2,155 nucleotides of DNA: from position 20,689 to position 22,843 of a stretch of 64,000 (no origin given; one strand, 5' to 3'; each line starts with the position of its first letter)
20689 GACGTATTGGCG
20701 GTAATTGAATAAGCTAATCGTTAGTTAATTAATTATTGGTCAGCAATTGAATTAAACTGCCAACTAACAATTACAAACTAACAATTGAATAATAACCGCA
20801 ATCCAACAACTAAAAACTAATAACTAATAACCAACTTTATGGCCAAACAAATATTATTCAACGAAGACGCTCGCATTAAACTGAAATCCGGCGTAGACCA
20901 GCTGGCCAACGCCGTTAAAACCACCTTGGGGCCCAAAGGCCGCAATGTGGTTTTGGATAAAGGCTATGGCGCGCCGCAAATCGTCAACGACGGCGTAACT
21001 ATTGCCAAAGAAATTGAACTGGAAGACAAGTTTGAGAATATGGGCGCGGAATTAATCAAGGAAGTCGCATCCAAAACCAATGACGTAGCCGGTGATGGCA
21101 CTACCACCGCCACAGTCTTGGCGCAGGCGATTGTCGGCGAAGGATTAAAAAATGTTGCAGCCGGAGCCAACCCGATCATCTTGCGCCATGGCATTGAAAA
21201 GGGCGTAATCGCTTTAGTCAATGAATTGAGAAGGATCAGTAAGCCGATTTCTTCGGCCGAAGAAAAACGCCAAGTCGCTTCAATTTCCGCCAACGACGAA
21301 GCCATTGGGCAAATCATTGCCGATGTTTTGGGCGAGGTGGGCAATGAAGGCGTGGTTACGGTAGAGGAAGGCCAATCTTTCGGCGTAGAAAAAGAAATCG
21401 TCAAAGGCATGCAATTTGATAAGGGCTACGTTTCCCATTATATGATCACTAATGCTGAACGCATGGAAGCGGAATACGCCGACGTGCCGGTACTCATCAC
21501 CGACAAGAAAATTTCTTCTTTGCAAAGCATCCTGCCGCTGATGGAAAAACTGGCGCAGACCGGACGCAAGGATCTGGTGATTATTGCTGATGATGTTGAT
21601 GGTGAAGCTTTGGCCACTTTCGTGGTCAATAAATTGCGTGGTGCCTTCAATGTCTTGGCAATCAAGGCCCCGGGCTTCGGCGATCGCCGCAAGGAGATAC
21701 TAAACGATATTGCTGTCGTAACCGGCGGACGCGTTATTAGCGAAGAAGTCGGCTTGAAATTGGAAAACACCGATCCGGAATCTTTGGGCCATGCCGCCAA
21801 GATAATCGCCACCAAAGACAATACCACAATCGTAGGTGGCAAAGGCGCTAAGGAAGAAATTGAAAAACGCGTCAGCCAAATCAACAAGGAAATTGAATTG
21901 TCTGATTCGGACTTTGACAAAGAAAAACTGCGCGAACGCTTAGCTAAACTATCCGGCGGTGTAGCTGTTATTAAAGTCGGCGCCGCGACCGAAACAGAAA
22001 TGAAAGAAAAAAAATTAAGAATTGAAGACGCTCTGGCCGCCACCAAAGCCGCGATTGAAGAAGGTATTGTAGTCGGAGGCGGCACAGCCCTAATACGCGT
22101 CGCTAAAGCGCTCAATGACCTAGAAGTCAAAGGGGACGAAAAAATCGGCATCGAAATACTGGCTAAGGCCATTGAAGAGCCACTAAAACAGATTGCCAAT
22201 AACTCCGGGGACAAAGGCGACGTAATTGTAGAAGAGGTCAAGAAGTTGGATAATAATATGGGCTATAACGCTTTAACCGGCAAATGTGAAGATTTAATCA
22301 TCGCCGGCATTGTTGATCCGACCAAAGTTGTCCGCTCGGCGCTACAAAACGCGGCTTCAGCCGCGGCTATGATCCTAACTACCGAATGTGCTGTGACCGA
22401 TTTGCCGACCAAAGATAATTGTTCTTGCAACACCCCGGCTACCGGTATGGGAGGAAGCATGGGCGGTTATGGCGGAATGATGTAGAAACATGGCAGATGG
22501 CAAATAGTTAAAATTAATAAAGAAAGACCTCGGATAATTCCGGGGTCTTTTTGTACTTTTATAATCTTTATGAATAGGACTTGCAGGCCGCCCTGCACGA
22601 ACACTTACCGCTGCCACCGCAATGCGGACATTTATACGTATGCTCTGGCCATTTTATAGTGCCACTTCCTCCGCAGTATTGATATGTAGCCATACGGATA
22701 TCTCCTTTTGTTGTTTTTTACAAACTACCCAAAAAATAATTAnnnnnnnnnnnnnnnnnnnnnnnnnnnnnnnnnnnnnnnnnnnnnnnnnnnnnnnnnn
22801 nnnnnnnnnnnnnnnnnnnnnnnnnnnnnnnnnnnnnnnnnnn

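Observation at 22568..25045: Candidate RiPP-like locus: rSAM/SPASM maturase flanked by a 74-aa His-rich peptide and a 41-aa seven-cysteine peptide, with a divergent wHTH regulator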

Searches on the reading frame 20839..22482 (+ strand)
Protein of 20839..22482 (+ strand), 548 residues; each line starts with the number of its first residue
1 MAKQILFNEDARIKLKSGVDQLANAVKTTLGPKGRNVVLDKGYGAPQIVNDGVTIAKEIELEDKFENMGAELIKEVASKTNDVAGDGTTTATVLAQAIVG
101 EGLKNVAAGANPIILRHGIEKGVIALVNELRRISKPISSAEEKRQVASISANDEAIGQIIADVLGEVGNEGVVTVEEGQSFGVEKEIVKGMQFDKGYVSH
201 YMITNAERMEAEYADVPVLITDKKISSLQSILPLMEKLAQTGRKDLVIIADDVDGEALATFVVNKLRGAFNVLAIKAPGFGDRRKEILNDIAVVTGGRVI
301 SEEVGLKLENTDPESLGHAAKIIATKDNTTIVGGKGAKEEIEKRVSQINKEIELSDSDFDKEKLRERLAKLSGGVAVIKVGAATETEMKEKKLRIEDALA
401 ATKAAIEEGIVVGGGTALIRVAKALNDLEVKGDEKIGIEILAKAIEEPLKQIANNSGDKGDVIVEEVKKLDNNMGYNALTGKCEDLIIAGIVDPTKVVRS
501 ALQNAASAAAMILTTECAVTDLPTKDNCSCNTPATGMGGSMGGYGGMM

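Call 21: list_cluster_members(proteins=[window:20839-22482:+, window:23833-24054:-, window:22571-22693:-, P0001, P0003, P0014])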
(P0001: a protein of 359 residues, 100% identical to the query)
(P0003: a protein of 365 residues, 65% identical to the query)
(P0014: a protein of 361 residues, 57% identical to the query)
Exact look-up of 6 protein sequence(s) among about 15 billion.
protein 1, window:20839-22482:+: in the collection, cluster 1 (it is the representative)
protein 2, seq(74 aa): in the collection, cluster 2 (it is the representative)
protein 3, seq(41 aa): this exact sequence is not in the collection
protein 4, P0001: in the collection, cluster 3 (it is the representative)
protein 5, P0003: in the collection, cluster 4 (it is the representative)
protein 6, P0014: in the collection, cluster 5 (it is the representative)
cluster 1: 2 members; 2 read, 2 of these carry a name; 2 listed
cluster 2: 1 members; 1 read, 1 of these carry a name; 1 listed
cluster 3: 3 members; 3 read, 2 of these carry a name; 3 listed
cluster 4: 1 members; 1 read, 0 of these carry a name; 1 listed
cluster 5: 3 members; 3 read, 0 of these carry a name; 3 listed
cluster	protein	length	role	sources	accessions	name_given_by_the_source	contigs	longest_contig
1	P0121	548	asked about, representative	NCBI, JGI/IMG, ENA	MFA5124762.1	MAG: chaperonin GroEL [Patescibacteria group bacterium]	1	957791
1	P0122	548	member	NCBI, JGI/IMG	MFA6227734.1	MAG: chaperonin GroEL [Patescibacteria group bacterium] | chaperonin GroEL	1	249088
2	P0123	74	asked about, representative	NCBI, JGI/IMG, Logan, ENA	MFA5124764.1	MAG: hypothetical protein WC473_02985 [Patescibacteria group bacterium] | hypothetical protein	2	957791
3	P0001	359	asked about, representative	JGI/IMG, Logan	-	uncharacterized protein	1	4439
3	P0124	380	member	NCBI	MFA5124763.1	MAG: radical SAM protein [Patescibacteria group bacterium]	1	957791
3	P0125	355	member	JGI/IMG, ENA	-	-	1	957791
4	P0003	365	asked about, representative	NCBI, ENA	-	-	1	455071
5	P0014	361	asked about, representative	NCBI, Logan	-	-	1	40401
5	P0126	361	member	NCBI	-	-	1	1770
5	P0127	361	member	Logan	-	-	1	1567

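Call 28: find_encoding_contigs(protein=P0122, flank=5000, max_places=2)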
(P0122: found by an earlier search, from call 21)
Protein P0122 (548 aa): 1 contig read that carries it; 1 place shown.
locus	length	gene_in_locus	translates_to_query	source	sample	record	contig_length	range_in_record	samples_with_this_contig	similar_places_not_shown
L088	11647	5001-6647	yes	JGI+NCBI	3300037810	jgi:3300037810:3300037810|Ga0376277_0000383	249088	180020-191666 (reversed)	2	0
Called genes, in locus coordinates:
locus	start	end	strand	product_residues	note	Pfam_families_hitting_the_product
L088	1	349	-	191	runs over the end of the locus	PF00561:Abhydrolase_1 (weak), PF06821:Ser_hydrolase, PF12697:Abhydrolase_6 (weak)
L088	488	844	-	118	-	PF01245:Ribosomal_L19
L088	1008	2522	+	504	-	PF13541:ChlI, PF05362:Lon_C (faint), PF00493:MCM (faint), PF00158:Sigma54_activat (faint), PF01078:Mg_chelatase, PF07728:AAA_5 (faint), PF13335:Mg_chelatase_C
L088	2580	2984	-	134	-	-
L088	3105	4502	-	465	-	PF23446:LysM1_NFP_LYK (faint), PF01476:LysM, PF23473:LysM3_LYK4_5 (weak), PF01476:LysM, PF23473:LysM3_LYK4_5 (weak), PF01551:Peptidase_M23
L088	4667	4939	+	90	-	PF00166:Cpn10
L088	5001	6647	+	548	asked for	PF00118:Cpn60_TCP1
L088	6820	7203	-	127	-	-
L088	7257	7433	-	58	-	-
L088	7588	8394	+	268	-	PF01978:TrmB (faint), PF12802:MarR_2 (faint), PF13412:HTH_24 (weak)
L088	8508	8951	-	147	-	-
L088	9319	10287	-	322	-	PF01479:S4 (weak), PF00849:PseudoU_synth_2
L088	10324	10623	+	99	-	-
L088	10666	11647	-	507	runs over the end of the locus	PF01743:PolyA_pol, PF12627:PolyA_pol_RNAbd, PF01966:HD, PF13735:tRNA_NucTran2_2 (weak)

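Call 71: find_related_loci(query=A5, collection=metagenome_contigs, flank=3000)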
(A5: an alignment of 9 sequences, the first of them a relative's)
Query A5 (74 aa) in metagenome_contigs; peptide patterns used: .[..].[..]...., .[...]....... (x = any residue, [..] = any of these).
354 stretches matched a pattern; 6 encode a relative of the query (tblastn E <= 1e-3); 6 distinct loci.
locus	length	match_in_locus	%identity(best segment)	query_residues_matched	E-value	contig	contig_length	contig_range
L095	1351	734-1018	45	3-74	9e-23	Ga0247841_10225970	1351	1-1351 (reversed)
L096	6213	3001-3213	50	4-74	1e-18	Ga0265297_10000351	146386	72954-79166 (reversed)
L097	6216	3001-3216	49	4-74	9e-16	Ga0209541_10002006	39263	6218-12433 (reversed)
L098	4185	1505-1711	43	3-74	6e-14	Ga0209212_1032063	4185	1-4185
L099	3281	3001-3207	43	3-74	6e-14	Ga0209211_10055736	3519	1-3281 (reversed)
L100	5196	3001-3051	71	49-65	1e-5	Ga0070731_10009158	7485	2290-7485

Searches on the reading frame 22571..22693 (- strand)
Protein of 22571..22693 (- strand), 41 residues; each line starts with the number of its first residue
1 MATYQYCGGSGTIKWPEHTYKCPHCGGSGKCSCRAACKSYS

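Call 3: search_protein_families(library=ncbifam, proteins=[window:22571-22693:-], max_evalue=1)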
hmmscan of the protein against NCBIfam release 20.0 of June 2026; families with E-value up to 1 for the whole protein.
seq(41 aa): 1 family
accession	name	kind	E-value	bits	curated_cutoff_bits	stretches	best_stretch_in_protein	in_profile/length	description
NF006732.0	PRK09263.1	equivalog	0.53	8.6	657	1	5-33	645-673/712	anaerobic ribonucleoside-triphosphate reductase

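Call 4: search_protein_families(library=pfam, proteins=[window:22571-22693:-], max_evalue=1)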
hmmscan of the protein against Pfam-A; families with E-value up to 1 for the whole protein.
seq(41 aa): 4 families
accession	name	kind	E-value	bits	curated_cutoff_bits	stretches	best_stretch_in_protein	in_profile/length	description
PF17302.8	DUF5351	-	0.068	13.9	27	1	20-30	18-28/29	Family of unknown function (DUF5351)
PF24463.1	DUF7577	-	0.11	12.5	28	0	21-26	4-9/27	Domain of unknown function (DUF7577)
PF12760.12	Zn_ribbon_IS1595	-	0.33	11.4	25.4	1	14-35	14-34/46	Transposase zinc-ribbon domain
PF15777.11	Anti-TRAP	-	0.53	10.8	32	1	6-30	15-41/59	Tryptophan RNA-binding attenuator protein inhibitory protein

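Call 26: find_homologous_proteins(query=window:22571-22693:-, max_evalue=10)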
Query seq(41 aa): no candidate shares three 5-residue words with the query. No homologue found.

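Call 35: search_protein_representatives(protein=window:22571-22693:-)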
Query: 41 residues. Proteins with E-value up to 0.001 (for the whole library): 11; up to 1e-10: 1; up to 1e-30: 0. The best 11 are listed.
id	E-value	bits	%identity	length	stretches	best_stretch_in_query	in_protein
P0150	1.9e-12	62.1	78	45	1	1-41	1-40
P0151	6.2e-09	51.2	72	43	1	4-40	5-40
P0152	1.7e-06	43.7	50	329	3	5-28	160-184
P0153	3.4e-06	42.7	54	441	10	6-30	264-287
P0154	4.3e-06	42.4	52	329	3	5-28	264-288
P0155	7.1e-06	41.8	54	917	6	16-31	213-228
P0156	9.5e-06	41.4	50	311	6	10-29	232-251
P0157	5.1e-05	39.1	48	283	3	5-28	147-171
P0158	6.6e-05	38.7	43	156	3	2-31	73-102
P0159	3.9e-04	36.3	36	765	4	3-34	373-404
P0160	5.0e-04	36.0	54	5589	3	10-25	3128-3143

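Call 37: find_encoding_contigs(protein=P0150, flank=4000, max_places=3)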
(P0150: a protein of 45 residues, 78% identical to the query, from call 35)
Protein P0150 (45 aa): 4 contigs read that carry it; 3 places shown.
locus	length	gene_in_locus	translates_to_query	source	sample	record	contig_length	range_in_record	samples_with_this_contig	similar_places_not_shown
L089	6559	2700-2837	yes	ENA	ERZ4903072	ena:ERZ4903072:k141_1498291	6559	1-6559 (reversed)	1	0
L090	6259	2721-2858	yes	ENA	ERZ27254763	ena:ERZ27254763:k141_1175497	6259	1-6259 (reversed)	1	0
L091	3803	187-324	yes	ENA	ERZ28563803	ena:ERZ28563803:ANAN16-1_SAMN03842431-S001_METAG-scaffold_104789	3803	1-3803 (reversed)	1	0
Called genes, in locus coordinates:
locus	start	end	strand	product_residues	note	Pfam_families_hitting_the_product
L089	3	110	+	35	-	?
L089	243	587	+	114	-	PF01245:Ribosomal_L19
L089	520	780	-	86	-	-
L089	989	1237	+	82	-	-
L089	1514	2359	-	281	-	PF01978:TrmB (faint), PF13412:HTH_24 (faint)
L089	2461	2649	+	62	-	-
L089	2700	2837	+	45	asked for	-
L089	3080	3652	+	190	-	PF00383:dCMP_cyt_deam_1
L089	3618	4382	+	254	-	-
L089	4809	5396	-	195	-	PF03167:UDG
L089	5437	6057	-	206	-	-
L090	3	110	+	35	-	?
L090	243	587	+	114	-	PF01245:Ribosomal_L19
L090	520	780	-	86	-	-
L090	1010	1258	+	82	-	-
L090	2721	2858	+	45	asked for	-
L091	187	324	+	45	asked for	-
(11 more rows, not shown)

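Call 38: find_encoding_contigs(protein=P0151, flank=4000, max_places=3)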
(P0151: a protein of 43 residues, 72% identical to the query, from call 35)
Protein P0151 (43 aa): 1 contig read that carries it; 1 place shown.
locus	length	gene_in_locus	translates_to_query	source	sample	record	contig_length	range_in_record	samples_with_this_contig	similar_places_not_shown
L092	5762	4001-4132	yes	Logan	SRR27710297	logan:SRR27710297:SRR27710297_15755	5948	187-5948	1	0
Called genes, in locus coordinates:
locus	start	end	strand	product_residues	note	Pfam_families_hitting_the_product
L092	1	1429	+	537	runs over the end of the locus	?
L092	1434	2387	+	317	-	PF01479:S4, PF00849:PseudoU_synth_2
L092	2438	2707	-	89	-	PF15738:YafQ_toxin (weak), PF05015:HigB-like_toxin (weak)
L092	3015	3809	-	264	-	PF01978:TrmB, PF13412:HTH_24 (weak)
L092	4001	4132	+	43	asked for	-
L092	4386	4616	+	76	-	-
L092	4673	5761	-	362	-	?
